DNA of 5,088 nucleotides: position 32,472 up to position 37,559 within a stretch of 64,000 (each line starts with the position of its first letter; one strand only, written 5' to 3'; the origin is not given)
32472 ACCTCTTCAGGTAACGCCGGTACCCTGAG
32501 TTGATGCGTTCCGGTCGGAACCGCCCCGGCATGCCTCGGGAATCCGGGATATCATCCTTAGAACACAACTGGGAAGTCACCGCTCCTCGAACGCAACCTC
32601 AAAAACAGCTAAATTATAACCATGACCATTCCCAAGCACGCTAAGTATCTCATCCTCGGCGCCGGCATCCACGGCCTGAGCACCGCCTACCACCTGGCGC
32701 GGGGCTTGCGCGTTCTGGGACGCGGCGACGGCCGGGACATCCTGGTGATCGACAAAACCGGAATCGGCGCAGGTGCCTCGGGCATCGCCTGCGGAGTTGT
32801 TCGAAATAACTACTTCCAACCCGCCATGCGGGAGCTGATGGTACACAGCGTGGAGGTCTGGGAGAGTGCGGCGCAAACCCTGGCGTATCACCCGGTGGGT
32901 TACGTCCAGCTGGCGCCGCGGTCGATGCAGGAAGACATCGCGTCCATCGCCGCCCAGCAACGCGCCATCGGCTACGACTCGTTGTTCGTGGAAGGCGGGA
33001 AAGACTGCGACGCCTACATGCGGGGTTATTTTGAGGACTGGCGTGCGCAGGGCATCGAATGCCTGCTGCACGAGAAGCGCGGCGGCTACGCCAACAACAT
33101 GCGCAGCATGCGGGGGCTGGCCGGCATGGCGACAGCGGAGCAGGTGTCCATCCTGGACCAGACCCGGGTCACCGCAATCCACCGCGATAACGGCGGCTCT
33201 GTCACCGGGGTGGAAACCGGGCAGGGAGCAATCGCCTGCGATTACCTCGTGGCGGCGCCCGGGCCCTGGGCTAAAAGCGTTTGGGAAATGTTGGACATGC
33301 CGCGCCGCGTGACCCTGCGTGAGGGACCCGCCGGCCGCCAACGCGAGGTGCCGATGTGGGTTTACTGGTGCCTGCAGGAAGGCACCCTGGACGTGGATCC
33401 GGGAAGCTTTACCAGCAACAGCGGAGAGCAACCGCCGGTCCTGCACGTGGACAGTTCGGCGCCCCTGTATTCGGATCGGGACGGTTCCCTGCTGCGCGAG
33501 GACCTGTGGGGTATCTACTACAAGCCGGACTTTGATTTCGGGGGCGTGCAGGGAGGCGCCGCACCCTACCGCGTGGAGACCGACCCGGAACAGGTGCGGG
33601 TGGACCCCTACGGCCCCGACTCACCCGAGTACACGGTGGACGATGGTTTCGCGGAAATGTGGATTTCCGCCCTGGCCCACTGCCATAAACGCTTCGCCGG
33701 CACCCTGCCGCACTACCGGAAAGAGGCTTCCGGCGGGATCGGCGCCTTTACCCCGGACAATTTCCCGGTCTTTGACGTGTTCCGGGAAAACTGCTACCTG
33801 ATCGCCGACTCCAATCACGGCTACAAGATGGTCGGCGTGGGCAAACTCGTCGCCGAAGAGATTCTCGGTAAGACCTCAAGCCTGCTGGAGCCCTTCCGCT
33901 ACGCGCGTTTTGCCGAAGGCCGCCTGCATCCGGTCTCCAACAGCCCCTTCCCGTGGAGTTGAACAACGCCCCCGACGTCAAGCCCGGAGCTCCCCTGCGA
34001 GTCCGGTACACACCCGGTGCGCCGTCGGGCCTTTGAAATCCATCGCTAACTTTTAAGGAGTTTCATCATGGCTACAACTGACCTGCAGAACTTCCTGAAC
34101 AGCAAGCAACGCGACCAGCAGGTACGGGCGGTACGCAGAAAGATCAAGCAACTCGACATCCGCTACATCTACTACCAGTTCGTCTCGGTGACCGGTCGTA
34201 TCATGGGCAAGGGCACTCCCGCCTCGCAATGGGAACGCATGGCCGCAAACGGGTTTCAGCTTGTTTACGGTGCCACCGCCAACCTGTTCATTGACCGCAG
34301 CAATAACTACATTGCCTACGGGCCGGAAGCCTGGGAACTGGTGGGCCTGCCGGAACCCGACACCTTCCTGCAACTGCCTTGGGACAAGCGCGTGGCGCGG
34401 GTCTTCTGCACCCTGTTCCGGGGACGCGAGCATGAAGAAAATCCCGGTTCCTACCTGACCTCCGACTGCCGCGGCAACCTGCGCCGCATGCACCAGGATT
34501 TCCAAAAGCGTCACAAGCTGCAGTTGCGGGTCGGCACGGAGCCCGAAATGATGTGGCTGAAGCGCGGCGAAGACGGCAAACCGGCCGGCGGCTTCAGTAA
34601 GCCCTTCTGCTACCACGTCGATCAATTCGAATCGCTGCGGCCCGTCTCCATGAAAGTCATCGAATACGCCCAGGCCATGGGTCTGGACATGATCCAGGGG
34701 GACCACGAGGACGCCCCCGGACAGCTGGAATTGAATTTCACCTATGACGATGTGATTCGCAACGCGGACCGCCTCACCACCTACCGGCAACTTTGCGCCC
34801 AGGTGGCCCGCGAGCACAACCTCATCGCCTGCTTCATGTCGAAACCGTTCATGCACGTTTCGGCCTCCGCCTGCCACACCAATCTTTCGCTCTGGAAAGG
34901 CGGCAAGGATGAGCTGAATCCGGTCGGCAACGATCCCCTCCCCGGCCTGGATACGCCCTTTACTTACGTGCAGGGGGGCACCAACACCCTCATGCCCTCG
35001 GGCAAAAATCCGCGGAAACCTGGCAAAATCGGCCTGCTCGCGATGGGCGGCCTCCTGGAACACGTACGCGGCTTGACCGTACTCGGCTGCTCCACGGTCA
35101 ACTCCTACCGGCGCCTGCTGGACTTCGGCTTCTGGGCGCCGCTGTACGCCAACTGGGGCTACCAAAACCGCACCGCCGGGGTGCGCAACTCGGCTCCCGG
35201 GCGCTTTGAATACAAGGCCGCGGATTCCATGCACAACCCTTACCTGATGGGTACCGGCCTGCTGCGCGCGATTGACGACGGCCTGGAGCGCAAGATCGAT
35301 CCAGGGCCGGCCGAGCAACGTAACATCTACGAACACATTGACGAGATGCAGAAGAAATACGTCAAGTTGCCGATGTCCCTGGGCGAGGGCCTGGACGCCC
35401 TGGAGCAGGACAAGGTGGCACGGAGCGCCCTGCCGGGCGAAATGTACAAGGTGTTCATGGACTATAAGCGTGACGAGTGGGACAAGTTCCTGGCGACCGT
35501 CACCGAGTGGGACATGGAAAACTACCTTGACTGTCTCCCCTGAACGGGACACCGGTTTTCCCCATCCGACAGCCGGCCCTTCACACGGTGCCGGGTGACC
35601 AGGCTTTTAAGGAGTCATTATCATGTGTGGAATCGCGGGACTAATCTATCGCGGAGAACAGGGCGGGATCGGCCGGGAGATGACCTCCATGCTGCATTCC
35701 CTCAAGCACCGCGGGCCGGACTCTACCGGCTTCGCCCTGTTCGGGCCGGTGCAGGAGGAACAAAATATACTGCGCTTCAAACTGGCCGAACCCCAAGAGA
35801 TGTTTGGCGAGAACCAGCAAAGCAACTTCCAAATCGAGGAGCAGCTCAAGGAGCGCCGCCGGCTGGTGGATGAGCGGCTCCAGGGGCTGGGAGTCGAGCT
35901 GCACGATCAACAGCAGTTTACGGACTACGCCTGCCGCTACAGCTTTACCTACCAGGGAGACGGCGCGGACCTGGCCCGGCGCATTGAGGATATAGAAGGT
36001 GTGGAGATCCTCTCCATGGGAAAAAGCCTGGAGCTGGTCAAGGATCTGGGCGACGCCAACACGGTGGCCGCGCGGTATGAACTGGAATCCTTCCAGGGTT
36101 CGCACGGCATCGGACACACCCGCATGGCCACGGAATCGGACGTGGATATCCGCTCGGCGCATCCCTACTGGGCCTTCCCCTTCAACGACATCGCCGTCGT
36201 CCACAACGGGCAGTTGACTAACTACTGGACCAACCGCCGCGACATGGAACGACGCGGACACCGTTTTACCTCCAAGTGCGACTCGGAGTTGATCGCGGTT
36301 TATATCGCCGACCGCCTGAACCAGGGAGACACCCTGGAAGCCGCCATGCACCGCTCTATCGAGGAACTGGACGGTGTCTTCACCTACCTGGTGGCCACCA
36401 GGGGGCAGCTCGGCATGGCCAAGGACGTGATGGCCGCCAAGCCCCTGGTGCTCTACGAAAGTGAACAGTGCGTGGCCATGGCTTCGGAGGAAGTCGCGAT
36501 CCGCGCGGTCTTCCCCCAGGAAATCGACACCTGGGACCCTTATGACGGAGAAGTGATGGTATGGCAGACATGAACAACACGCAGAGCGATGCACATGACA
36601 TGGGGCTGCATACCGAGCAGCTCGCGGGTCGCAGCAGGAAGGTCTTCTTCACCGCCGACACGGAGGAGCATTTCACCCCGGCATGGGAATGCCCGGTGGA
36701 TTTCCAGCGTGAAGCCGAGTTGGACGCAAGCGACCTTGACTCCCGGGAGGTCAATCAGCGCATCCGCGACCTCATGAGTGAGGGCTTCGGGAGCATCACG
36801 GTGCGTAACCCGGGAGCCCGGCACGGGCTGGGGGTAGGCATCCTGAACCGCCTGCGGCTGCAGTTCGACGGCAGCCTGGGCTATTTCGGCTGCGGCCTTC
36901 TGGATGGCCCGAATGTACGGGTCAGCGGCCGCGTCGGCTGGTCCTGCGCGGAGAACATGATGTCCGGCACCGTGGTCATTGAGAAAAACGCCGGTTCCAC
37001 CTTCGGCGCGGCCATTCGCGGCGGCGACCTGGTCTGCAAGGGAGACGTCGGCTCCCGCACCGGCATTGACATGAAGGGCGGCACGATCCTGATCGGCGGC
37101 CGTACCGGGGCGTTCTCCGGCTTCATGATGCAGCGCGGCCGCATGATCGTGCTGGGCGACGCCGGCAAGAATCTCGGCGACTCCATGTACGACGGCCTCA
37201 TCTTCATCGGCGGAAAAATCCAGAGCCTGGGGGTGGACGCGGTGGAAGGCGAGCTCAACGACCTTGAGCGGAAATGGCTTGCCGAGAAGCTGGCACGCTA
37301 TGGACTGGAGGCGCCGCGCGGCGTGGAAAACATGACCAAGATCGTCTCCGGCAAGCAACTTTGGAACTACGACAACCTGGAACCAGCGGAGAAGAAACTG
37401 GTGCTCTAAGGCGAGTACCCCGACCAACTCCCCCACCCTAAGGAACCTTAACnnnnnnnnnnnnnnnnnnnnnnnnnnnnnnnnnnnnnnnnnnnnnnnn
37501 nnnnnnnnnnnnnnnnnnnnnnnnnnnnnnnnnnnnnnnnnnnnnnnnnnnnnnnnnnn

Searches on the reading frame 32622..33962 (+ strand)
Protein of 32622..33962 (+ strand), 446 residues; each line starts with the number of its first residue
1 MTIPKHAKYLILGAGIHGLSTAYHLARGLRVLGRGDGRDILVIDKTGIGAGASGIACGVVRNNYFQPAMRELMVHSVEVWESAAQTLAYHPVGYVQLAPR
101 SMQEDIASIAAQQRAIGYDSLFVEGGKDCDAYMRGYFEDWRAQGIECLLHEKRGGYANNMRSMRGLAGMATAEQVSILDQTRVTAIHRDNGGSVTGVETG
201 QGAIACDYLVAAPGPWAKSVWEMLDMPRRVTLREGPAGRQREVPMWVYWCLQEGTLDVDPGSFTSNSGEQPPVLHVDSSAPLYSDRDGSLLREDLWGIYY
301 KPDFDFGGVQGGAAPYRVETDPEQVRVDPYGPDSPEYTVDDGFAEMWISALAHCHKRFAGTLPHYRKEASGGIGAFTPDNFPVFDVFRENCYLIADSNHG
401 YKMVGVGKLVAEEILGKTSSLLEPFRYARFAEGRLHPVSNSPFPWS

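Call 14: search_protein_families(library=ncbifam, max_evalue=1e-10, proteins=[window:32622-33962:+])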
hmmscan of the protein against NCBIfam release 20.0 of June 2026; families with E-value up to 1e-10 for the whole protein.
window:32622-33962:+ (446 aa): 2 families
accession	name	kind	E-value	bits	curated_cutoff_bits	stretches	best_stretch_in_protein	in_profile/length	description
TIGR01373.1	soxB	subfamily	2e-19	69.7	529.45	1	9-210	33-233/407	sarcosine oxidase subunit beta family protein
NF008425.0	PRK11259.1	equivalog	3.4e-12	46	257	0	8-229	6-217/377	N-methyl-L-tryptophan oxidase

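Call 29: search_protein_families(library=pfam, max_evalue=0.0001, proteins=[window:32622-33962:+])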
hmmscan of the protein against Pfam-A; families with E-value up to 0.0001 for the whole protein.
window:32622-33962:+ (446 aa): 2 families
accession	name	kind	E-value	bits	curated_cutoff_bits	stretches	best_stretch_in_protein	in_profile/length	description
PF01266.30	DAO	-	7.9e-34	118.1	27.9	1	9-225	2-214/353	FAD dependent oxidoreductase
PF13450.12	NAD_binding_8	-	1.2e-05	25.9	21.9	0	11-45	1-27/68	NAD(P)-binding Rossmann-like domain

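Call 44: find_related_loci(query=window:32622-33962:+, collection=metagenome_contigs, flank=10000)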
Query window:32622-33962:+ (446 aa) in metagenome_contigs; peptide patterns used: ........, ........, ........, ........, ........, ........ (x = any residue, [..] = any of these).
600 stretches matched a pattern (row limit reached: there are more); 597 encode a relative of the query (tblastn E <= 1e-3); the best 80 are kept; 80 distinct loci.
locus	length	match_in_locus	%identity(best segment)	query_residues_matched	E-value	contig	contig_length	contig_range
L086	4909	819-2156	66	1-446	0e+0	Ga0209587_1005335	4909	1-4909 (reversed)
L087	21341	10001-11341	66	1-446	0e+0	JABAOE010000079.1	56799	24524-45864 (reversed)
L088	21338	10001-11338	65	1-446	0e+0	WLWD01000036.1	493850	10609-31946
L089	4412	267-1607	65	1-446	0e+0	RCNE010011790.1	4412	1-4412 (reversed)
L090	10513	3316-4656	65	1-446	0e+0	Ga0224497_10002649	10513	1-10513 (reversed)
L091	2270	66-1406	65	1-446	0e+0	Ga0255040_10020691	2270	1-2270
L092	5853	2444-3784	65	1-446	0e+0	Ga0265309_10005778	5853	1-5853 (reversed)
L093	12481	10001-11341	66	1-446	0e+0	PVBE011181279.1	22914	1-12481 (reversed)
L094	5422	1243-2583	63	1-446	0e+0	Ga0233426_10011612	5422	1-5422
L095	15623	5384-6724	64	1-446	0e+0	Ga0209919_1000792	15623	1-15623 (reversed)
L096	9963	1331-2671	65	1-446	0e+0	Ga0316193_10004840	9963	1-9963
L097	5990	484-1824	64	1-446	0e+0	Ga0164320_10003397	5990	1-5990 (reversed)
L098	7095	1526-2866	63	1-446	0e+0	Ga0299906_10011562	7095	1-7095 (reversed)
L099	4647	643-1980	62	1-446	0e+0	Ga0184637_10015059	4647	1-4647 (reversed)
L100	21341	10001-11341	63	1-446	0e+0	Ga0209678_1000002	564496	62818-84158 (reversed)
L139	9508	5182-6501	64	6-446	0e+0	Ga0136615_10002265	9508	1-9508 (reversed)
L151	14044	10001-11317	63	7-446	0e+0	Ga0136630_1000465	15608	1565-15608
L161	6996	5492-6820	64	2-446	0e+0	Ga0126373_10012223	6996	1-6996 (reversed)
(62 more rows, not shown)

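Call 78: search_protein_families(library=pfam, max_evalue=0.00001, proteins=[L139:4319-5038:-, L139:6398-7213:+, L139:7230-8435:-, L151:766-2463:+, L151:3833-4927:+, L151:11562-12638:-, L161:1389-1928:+, L161:1925-2842:+, L161:2839-3855:+, L161:4648-5394:-])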
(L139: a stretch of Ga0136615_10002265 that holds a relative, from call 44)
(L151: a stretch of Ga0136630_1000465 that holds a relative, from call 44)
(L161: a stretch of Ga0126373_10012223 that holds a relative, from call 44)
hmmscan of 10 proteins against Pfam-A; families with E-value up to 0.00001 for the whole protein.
L139:4319-5038:- (239 aa): 4 families
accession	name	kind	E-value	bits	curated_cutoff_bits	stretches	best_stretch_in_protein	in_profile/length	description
PF01614.24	IclR_C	-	2.6e-31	108.9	24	1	74-231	5-168/174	Bacterial transcriptional regulator IclR C-terminal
PF09339.16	HTH_IclR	-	4.3e-16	58.9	22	1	3-51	1-49/52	IclR helix-turn-helix domain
PF12802.13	MarR_2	-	5.3e-08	33.4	27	1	7-52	7-52/61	MarR family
PF01022.26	HTH_5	-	5.3e-06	26.7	22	0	9-51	6-46/47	Bacterial regulatory protein, arsR family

L139:6398-7213:+ (271 aa): 2 families
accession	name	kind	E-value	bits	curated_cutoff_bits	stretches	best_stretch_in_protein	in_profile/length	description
PF00117.34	GATase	-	4.9e-13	49.6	22.8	1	61-210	16-175/190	Glutamine amidotransferase class-I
PF07722.19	Peptidase_C26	-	8.8e-07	29.3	20.5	0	111-141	97-127/219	Peptidase C26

L139:7230-8435:- (401 aa): 2 families
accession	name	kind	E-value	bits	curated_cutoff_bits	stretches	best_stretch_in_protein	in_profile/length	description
PF01149.29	Fapy_DNA_glyco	-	1.2e-10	42.5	25.5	1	140-220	1-91/117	Formamidopyrimidine-DNA glycosylase N-terminal domain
PF06831.19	H2TH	-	2e-10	40.9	34.7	1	263-341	1-78/93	Formamidopyrimidine-DNA glycosylase H2TH domain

L151:766-2463:+ (565 aa): 1 family
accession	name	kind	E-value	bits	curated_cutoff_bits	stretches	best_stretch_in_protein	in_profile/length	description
PF01268.25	FTHFS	-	3.5e-247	821.5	27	1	5-565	2-556/556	Formate--tetrahydrofolate ligase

L151:3833-4927:+ (364 aa): 1 family
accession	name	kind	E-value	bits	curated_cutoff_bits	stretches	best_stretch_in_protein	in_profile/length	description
PF00892.27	EamA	-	5.6e-08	33.6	28.2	0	25-173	2-134/135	EamA-like transporter family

L151:11562-12638:- (358 aa): 1 family
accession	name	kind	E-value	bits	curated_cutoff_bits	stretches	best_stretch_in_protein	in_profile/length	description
PF00196.25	GerE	-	2.7e-12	46.6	23.5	1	270-321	3-54/57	Bacterial regulatory proteins, luxR family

L161:1389-1928:+ (179 aa): 1 family
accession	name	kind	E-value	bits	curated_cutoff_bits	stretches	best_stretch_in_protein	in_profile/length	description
PF00392.27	GntR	-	5.4e-13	48.8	27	1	37-100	1-64/64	Bacterial regulatory proteins, gntR family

L161:1925-2842:+ (305 aa): 2 families
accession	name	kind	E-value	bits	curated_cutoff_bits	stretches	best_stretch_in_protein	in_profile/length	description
PF00005.33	ABC_tran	-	4.1e-26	92.6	25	1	20-157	2-137/137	ABC transporter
PF13304.12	AAA_21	-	2e-12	48.2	27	1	130-187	239-298/304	AAA domain, putative AbiEii toxin, Type IV TA system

L161:2839-3855:+ (338 aa): 0 families

L161:4648-5394:- (248 aa): 3 families
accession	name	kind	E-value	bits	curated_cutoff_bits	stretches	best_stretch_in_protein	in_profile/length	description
PF01614.24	IclR_C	-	2.4e-30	105.8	24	1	84-245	6-173/174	Bacterial transcriptional regulator IclR C-terminal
PF09339.16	HTH_IclR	-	3.8e-12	46.2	22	1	14-62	1-49/52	IclR helix-turn-helix domain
PF12802.13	MarR_2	-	3.2e-06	27.6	27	1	20-65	9-54/61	MarR family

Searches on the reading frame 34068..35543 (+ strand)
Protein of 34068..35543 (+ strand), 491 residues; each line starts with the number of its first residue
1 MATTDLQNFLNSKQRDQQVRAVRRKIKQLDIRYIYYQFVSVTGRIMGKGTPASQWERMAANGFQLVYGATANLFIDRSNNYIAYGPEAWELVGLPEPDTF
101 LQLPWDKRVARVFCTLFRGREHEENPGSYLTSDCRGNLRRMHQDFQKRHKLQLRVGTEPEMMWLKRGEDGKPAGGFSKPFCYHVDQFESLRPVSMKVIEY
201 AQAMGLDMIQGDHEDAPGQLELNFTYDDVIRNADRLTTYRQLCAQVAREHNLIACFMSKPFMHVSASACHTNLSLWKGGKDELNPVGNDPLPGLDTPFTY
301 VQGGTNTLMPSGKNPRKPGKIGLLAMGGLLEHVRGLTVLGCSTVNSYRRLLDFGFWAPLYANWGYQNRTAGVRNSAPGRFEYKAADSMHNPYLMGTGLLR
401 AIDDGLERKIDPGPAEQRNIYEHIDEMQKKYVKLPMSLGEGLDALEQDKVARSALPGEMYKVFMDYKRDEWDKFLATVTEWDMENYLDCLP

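Call 15: search_protein_families(library=ncbifam, max_evalue=1e-10, proteins=[window:34068-35543:+])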
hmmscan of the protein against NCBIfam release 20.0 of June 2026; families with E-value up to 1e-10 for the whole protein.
window:34068-35543:+ (491 aa): 4 families
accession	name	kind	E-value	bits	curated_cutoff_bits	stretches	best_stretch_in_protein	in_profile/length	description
TIGR03105.1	gln_synth_III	equivalog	1.7e-81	274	469.6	2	24-280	3-247/435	type III glutamate--ammonia ligase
TIGR00653.1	GlnA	equivalog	7.7e-66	222.7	429.15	1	189-488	182-462/462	type I glutamate--ammonia ligase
NF045547.1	GGputSyn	equivalog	2.4e-63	214.4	650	2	302-482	250-438/438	gamma-glutamylputrescine synthetase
NF007006.0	PRK09469.1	equivalog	3.6e-26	91.7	845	1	321-486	294-466/469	glutamate--ammonia ligase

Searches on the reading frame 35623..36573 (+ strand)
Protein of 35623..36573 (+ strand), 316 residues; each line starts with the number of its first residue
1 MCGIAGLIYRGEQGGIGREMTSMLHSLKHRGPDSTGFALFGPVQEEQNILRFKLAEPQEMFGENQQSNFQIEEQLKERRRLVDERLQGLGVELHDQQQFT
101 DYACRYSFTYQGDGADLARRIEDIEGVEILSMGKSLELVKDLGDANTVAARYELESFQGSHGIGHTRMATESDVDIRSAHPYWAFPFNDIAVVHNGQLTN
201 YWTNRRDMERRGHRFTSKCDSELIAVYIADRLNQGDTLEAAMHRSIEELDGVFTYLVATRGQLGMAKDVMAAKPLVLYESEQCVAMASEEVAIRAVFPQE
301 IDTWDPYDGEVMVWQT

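Call 15: search_protein_families(library=ncbifam, max_evalue=1e-10, proteins=[window:35623-36573:+])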
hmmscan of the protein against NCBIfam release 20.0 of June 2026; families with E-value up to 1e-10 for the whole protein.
window:35623-36573:+ (316 aa): 6 families
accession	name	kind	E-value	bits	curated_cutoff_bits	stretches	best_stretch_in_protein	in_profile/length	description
TIGR01135.1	glmS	equivalog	2.5e-31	108.9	418.05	1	124-295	30-199/607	glutamine--fructose-6-phosphate transaminase (isomerizing)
NF001484.0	PRK00331.1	subfamily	6.5e-31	107.4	381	1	125-295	32-200/601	isomerizing glutamine--fructose-6-phosphate transaminase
TIGR01134.1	purF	equivalog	8.4e-26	91.3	350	1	133-297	38-202/432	amidophosphoribosyltransferase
TIGR01536.1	asn_synth_AEB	equivalog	1.7e-16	60.3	267.1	1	163-296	48-169/517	asparagine synthase (glutamine-hydrolyzing)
TIGR03104.1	trio_amidotrans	equivalog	6.2e-15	54.4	570.1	0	158-294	40-166/589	N-acetylglutaminylglutamine amidotransferase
TIGR03108.1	eps_aminotran_1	hypoth_equivalog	2.9e-11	42.8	816.9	0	162-292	45-165/628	XrtA/PEP-CTERM system amidotransferase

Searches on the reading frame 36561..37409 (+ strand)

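Call 15: search_protein_families(library=ncbifam, max_evalue=1e-10, proteins=[window:36561-37409:+])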
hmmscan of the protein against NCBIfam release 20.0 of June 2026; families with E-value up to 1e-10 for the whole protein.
window:36561-37409:+ (282 aa): 1 family
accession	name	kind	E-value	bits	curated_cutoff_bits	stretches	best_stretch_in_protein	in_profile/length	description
TIGR03122.1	one_C_dehyd_C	equivalog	1.1e-14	54.4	130.65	1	106-230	71-202/260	formylmethanofuran dehydrogenase subunit C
